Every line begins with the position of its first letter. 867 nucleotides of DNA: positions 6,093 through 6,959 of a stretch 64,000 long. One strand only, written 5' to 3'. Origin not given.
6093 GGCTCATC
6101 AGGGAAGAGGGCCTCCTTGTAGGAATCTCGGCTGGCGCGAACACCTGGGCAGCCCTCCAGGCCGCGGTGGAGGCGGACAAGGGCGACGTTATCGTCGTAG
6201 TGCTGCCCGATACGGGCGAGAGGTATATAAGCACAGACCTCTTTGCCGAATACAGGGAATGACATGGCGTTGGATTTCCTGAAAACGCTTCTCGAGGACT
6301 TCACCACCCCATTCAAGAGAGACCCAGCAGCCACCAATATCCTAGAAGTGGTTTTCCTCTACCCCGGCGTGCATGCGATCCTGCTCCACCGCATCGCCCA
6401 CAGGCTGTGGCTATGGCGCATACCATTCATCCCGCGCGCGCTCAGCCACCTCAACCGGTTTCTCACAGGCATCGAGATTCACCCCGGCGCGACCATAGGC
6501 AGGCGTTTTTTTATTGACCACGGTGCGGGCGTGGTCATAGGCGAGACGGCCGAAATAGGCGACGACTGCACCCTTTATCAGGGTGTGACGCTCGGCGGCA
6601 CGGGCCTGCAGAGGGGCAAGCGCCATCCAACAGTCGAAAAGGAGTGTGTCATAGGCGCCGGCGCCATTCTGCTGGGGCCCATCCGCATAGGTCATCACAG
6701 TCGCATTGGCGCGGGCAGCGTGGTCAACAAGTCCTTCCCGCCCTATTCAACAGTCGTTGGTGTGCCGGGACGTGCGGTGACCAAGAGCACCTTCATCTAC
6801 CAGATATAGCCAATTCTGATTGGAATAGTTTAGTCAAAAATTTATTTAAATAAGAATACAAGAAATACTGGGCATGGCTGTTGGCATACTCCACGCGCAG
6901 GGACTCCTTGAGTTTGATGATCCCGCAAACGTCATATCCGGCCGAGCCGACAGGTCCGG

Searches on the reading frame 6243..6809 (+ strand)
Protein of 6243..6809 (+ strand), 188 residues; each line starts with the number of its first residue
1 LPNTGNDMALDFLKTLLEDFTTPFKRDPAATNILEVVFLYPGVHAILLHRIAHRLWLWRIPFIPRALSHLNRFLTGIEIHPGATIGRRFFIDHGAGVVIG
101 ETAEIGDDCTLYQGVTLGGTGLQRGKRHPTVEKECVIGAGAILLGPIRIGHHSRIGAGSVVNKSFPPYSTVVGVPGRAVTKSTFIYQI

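Call 5: search_protein_families(library=pfam, proteins=[window:6243-6809:+], max_evalue=0.01)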
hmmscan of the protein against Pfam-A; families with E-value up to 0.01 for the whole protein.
window:6243-6809:+ (188 aa): 3 families
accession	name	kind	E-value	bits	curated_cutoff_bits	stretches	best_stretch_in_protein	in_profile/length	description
PF00132.30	Hexapep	-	1e-13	50.8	27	2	128-163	1-36/36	Bacterial transferase hexapeptide (six repeats)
PF14602.12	Hexapep_2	-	1.4e-06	28.3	27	1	130-162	3-33/34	Hexapeptide repeat of succinyl-transferase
PF25084.1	LbH_EIF2B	-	0.0077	16.7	54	0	132-164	7-39/105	EIF2B subunit epsilon LbH domain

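Call 6: search_protein_families(library=ncbifam, proteins=[window:6243-6809:+], max_evalue=0.01)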
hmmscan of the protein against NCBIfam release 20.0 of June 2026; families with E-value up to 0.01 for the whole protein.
window:6243-6809:+ (188 aa): 42 families (the best 25 are shown)
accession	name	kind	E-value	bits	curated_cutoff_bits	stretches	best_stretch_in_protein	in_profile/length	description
TIGR01172.1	cysE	equivalog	1e-69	233.7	210.65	1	18-177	3-162/162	serine O-acetyltransferase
NF041874.1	EPS_EpsC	equivalog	5.8e-69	231.1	150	1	18-182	3-167/168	serine O-acetyltransferase EpsC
NF008349.0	PRK11132.1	equivalog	9.2e-42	143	397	1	15-182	80-247/273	serine O-acetyltransferase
NF007564.0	PRK10191.1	equivalog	5.1e-21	74.8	196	1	70-177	51-157/162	colanic acid biosynthesis acetyltransferase WcaB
TIGR04016.1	WcaB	equivalog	5.9e-21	74.6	194.65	1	69-177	34-141/146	colanic acid biosynthesis acetyltransferase WcaB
TIGR03570.1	NeuD_NnaD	subfamily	3.1e-17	62.8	160.8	1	76-177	111-202/202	NeuD/PglB/VioB family sugar acetyltransferase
TIGR03532.1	DapD_Ac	equivalog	6.7e-13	48.8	231.75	1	76-180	110-212/231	2,3,4,5-tetrahydropyridine-2,6-dicarboxylate N-acetyltransferase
NF002060.0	PRK00892.1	subfamily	8.2e-10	38.3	207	2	78-117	127-164/345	UDP-3-O-(3-hydroxymyristoyl)glucosamine N-acyltransferase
NF058585.1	HptprglPActTf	PfamEq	1.1e-07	31.6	300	1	131-181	109-159/172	heptaprenylglyceryl phosphate O-acetyltransferase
TIGR03308.1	phn_thr-fam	hypoth_equivalog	1.2e-07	31.8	201.65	1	124-181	104-161/204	phosphonate metabolim protein, transferase hexapeptide repeat family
NF008808.1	PRK11830.1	equivalog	1.2e-07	31.5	204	1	82-169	101-186/243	2,3,4,5-tetrahydropyridine-2,6-dicarboxylate N-succinyltransferase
NF003657.0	PRK05289.1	equivalog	1.4e-07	30.8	226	1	128-178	142-192/264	acyl-ACP--UDP-N-acetylglucosamine O-acyltransferase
NF007076.0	PRK09527.1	equivalog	1.8e-07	30.7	347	1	84-180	77-183/203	galactoside O-acetyltransferase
NF050158.1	CarbAnhydGPos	equivalog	3.9e-07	29.9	250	1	97-180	49-141/172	gamma carbonic anhydrase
NF007240.0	PRK09677.1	equivalog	4e-07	29.7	243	1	132-181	134-183/192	putative lipopolysaccharide biosynthesis O-acetyl transferase WbbJ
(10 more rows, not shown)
